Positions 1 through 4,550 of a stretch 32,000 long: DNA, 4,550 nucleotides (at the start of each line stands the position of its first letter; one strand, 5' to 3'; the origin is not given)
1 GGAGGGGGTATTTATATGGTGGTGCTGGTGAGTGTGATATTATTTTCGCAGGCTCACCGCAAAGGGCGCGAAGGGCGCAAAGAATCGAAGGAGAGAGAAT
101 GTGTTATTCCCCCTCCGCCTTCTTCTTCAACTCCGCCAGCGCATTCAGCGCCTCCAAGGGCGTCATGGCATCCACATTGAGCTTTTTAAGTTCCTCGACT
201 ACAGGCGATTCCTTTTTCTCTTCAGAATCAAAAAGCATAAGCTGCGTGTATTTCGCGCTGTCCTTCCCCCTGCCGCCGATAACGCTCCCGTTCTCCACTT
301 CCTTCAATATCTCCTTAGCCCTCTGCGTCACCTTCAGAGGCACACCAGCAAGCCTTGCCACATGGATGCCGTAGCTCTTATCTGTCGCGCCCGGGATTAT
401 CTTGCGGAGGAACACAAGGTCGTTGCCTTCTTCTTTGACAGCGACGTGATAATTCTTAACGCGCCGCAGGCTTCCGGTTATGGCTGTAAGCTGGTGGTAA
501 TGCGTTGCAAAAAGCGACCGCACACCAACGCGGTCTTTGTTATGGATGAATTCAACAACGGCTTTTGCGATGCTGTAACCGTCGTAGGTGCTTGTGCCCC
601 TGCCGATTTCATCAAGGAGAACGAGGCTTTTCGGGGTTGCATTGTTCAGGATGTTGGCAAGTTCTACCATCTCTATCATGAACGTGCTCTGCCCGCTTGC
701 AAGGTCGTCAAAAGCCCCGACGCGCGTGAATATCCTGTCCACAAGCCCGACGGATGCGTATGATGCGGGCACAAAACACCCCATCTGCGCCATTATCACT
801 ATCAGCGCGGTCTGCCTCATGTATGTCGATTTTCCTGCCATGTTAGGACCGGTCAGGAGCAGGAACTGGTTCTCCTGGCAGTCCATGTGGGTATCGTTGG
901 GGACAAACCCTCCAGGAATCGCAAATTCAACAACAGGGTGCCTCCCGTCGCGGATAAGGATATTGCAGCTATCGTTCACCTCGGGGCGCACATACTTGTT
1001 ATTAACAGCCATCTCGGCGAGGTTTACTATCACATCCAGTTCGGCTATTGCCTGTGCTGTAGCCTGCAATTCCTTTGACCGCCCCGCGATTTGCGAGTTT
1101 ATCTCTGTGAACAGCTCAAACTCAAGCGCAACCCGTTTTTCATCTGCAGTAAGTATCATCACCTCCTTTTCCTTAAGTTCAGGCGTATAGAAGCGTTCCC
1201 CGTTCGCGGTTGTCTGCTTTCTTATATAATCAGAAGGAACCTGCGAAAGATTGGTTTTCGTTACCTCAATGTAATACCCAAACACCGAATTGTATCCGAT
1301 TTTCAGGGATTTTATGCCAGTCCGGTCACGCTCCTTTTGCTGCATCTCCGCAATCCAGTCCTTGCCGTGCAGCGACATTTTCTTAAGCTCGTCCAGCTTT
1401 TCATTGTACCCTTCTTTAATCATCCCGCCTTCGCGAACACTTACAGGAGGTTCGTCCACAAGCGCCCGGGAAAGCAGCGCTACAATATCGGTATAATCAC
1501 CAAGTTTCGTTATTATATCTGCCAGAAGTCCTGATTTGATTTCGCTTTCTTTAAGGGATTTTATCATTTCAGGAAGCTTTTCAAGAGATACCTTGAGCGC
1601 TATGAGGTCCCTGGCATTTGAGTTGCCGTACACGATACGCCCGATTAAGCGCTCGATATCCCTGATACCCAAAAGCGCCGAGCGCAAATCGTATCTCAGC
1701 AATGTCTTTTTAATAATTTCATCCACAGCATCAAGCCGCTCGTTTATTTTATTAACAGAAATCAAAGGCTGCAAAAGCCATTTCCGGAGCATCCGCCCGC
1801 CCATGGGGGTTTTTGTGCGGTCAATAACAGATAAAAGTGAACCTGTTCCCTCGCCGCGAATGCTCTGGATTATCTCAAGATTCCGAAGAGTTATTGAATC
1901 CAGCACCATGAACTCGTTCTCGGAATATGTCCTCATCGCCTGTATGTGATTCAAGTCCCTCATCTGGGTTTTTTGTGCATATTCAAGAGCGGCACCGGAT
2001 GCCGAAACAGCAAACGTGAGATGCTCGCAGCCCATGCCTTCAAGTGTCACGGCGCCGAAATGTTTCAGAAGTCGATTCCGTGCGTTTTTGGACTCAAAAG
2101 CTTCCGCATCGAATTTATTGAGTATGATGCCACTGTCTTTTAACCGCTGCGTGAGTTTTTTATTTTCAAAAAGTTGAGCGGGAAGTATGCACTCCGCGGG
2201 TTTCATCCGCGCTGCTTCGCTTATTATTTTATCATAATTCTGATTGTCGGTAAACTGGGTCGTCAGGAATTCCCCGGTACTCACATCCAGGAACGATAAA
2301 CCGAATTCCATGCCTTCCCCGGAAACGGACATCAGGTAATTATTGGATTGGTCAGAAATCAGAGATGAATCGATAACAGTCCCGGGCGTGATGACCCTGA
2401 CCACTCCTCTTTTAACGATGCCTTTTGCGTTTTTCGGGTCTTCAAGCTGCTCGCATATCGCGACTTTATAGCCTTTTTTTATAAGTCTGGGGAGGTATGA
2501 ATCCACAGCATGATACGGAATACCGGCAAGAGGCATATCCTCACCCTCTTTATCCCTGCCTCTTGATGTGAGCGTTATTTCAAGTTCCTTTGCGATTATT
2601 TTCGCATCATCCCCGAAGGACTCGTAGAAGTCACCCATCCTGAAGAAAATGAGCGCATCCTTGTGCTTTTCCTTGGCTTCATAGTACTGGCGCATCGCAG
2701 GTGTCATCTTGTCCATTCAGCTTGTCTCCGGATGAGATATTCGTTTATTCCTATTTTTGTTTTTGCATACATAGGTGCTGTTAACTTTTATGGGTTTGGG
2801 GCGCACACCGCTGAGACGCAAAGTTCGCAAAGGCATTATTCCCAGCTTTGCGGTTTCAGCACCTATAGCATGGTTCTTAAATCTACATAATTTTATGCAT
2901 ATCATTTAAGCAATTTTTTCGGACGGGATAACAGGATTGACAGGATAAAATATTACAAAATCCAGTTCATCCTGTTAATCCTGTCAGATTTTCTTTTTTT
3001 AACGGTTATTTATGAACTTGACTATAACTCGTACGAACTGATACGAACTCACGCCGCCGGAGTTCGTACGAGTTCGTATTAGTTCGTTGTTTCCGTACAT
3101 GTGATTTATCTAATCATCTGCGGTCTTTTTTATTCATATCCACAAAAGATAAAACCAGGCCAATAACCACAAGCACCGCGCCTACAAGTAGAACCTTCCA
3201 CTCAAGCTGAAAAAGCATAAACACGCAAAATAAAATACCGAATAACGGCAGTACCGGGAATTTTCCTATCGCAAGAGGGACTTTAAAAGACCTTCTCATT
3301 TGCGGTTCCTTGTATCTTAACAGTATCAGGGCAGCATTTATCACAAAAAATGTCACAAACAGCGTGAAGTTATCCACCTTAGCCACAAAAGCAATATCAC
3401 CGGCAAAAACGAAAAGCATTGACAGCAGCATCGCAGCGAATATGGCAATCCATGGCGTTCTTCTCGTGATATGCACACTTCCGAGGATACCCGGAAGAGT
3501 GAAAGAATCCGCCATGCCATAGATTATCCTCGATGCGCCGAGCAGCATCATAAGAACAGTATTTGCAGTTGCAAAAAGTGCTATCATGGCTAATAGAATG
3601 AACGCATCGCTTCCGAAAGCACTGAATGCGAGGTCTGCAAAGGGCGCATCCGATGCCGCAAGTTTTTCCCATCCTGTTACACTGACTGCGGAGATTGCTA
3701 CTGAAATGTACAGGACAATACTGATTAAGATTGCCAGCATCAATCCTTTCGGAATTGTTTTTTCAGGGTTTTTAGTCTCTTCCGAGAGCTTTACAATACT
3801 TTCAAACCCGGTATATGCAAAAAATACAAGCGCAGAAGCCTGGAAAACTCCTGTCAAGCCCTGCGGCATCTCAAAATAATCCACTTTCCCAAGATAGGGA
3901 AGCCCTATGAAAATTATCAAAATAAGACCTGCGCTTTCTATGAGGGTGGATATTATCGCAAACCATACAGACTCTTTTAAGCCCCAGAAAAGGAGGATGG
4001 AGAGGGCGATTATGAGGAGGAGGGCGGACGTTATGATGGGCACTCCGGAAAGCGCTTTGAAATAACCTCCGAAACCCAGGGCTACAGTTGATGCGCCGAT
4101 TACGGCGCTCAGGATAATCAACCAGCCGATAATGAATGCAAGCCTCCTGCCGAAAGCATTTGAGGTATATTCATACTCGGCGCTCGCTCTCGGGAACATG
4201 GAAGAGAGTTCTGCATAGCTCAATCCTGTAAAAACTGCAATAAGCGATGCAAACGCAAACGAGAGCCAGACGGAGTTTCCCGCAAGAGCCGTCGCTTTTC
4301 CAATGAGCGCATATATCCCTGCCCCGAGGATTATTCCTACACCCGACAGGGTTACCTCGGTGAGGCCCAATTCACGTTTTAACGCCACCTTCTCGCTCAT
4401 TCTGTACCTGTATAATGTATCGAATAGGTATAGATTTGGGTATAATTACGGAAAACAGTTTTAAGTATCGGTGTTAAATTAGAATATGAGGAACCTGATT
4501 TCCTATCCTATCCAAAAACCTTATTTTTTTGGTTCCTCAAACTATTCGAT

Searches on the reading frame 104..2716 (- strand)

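Call 73: search_protein_families(library=pfam, proteins=[window:104-2716:-], max_evalue=0.0001)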
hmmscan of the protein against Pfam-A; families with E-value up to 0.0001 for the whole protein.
window:104-2716:- (870 aa): 5 families
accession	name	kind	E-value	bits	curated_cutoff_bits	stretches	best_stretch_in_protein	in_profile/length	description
PF00488.27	MutS_V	-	6.2e-84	281.1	30.2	1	620-808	2-188/188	MutS domain V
PF05192.23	MutS_III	-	2.8e-55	188.1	34.1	1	276-567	2-194/194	MutS domain III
PF01624.25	MutS_I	-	1.6e-45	154.4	20.6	1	5-117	1-112/113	MutS domain I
PF05190.23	MutS_IV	-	4.7e-32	110.6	22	1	436-526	1-91/92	MutS family domain IV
PF05188.22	MutS_II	-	5.1e-30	105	25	1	126-259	1-133/133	MutS domain II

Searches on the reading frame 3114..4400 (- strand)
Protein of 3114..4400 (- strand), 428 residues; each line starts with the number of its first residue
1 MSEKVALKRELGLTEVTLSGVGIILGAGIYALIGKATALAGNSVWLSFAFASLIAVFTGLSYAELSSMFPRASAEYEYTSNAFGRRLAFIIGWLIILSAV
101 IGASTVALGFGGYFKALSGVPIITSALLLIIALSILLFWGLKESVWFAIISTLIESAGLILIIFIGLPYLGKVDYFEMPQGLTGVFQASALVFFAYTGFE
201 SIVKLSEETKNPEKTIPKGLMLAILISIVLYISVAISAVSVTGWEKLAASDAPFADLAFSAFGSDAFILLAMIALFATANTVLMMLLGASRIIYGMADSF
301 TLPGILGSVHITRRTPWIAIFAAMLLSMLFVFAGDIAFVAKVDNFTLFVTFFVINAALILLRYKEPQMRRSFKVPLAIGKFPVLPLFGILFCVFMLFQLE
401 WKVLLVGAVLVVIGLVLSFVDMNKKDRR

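Call 73: search_protein_families(library=pfam, proteins=[window:3114-4400:-], max_evalue=0.0001)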
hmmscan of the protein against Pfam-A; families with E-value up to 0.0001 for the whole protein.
window:3114-4400:- (428 aa): 3 families
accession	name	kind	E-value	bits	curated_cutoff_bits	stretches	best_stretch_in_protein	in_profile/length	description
PF13520.12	AA_permease_2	-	5.5e-48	164.4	27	1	11-399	1-404/427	Amino acid permease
PF00324.27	AA_permease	-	1.6e-33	116.5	24.6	1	16-401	2-422/470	Amino acid permease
PF03845.19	Spore_permease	-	1.4e-08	34.4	23.4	1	21-257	12-249/321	Spore germination protein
